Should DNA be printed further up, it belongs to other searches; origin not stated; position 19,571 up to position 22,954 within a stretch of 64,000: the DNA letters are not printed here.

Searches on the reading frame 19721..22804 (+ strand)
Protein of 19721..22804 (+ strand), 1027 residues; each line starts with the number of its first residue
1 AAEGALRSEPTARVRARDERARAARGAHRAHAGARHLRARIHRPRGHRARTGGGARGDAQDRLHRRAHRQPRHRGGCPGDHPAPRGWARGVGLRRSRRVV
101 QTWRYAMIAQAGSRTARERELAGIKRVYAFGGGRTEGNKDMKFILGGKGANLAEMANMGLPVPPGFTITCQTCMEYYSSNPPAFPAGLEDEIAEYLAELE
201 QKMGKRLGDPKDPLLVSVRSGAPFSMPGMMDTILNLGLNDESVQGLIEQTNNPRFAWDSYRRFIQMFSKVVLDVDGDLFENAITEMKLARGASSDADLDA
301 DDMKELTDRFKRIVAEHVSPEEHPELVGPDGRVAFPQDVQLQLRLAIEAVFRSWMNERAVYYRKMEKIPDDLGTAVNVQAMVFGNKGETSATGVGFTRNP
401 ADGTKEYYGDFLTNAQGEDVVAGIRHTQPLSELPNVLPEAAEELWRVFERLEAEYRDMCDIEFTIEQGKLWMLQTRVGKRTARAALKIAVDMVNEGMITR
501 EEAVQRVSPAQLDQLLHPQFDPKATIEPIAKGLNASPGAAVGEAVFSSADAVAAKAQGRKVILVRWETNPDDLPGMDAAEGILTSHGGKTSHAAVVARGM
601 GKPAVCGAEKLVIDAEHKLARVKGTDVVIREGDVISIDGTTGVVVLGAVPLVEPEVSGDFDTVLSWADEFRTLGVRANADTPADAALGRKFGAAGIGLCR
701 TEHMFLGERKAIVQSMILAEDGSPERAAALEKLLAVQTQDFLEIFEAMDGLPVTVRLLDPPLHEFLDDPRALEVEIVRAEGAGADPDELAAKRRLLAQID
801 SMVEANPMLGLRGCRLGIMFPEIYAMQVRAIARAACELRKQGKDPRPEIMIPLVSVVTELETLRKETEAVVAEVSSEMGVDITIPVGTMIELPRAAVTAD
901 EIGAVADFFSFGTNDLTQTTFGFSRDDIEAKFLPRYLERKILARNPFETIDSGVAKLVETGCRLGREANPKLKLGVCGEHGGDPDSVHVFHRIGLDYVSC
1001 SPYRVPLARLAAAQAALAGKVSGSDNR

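Call 12: search_protein_families(library=pfam, proteins=[window:19721-22804:+], max_evalue=0.001)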
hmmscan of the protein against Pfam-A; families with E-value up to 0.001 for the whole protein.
window:19721-22804:+ (1027 aa): 3 families
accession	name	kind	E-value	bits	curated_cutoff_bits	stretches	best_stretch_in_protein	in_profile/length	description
PF02896.24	PEP-utilizers_C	-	2.8e-74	250.4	22.8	1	657-1015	4-291/293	PEP-utilising enzyme, PEP-binding domain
PF01326.24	PPDK_N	-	1.6e-52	179.3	27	3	184-427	77-217/328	Pyruvate phosphate dikinase, AMP/ATP-binding domain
PF00391.29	PEP-utilizers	-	3.5e-24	84.6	23.1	1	560-642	4-72/72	PEP-utilising enzyme, mobile domain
